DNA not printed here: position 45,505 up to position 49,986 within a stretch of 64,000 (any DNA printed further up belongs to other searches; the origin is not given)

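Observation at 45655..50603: Giant two-catalytic-domain extracellular phosphoesterase plus a split-off lamin-tail partner, both with PEP-CTERM-like tails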

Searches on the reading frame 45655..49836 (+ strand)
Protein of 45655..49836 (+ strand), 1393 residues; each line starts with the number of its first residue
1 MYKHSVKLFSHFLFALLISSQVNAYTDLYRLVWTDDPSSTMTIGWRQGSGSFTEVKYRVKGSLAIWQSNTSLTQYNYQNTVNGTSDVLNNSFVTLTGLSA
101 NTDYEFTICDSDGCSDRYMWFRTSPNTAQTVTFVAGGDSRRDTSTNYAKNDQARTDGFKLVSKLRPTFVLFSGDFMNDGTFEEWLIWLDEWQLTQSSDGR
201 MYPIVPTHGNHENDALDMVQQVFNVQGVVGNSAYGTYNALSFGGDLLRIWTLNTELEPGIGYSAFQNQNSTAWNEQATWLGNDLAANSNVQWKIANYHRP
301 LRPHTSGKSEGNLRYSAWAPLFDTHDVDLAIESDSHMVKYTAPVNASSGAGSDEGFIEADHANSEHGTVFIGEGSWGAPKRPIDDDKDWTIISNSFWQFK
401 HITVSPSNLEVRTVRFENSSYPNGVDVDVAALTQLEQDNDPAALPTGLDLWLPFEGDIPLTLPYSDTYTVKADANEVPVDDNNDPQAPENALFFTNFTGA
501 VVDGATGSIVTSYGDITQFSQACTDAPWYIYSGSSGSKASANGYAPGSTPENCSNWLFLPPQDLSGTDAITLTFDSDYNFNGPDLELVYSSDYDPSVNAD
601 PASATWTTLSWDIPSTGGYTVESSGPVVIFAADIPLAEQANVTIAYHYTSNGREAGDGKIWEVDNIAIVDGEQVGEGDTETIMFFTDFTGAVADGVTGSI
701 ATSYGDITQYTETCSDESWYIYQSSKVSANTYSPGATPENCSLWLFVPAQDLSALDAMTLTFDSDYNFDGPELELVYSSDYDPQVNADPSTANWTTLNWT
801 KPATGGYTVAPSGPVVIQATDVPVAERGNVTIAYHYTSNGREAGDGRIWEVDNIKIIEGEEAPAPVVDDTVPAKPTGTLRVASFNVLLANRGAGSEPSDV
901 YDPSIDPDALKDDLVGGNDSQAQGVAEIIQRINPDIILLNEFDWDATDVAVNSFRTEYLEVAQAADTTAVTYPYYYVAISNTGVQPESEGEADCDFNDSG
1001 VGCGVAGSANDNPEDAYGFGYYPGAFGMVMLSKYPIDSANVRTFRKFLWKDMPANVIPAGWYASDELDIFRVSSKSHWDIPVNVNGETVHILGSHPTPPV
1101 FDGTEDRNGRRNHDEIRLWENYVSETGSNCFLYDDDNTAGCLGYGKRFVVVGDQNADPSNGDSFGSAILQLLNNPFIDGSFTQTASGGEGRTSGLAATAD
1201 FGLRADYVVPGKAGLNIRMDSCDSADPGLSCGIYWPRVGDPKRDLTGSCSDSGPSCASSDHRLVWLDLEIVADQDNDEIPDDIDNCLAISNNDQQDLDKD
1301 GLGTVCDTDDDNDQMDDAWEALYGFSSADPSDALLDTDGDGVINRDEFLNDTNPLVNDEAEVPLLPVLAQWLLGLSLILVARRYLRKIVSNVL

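Call 3: search_protein_families(library=pfam, proteins=[window:45655-49836:+], max_evalue=0.1)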
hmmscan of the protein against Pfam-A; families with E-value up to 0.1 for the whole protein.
window:45655-49836:+ (1393 aa): 8 families
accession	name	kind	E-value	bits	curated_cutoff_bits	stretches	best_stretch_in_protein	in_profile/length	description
PF03372.29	Exo_endo_phos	-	1.1e-21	78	24.5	1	917-1218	14-209/225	Endonuclease/Exonuclease/phosphatase family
PF16656.11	Pur_ac_phosph_N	-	1e-08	36.1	30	1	30-118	5-89/93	Purple acid Phosphatase, N-terminal domain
PF00149.33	Metallophos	-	2.5e-07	31.8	21.5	1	161-336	26-189/191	Calcineurin-like phosphoesterase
PF00041.27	fn3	-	6.4e-05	23.5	25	1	35-109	10-67/84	Fibronectin type III domain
PF00036.39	EF-hand_1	-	0.015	15.2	25.4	1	1334-1349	8-23/29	EF hand domain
PF13202.12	EF-hand_5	-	0.038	13.9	25.9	1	1335-1348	8-21/25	EF hand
PF13405.12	EF-hand_6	-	0.044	14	25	0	1334-1349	8-23/30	EF-hand domain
PF13833.12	EF-hand_8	-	0.057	13.6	28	0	1335-1351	34-50/54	EF-hand domain pair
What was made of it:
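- On EEP superfamily (PF03372): 78 bits against a cutoff of 24.5 (call 3).
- On Purple acid phosphatase: PF16656 scores 36.1 bits (cutoff 30) and PF00149 scores 31.8 bits (cutoff 21.5) (call 3).
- Checked: Profile hits on P1 (call 3):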

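Call 4: search_protein_families(library=ncbifam, proteins=[window:45655-49836:+], max_evalue=0.1)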
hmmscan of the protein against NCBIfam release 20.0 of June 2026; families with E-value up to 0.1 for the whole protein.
window:45655-49836:+ (1393 aa): 3 families
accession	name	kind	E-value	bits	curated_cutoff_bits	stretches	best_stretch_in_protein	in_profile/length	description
NF047638.1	throspo3_MtsC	equivalog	5.9e-10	38.6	350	1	1247-1340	168-262/428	cell-cell cohesion MYXO-CTERM protein MtsC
NF045500.1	Omp28_seleno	equivalog_domain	0.00023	20.6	200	1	1269-1311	270-312/377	Omp28-related selenoprotein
NF042425.1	Amuc_1099_fam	equivalog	0.048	13.2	50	1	1328-1363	121-154/321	Amuc_1099 family pilus-like system protein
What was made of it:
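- On ExeM/Xds-type extracellular nuclease (NCBIfam NF033680): Pfam and NCBIfam find neither in P1 (calls 3, 4).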
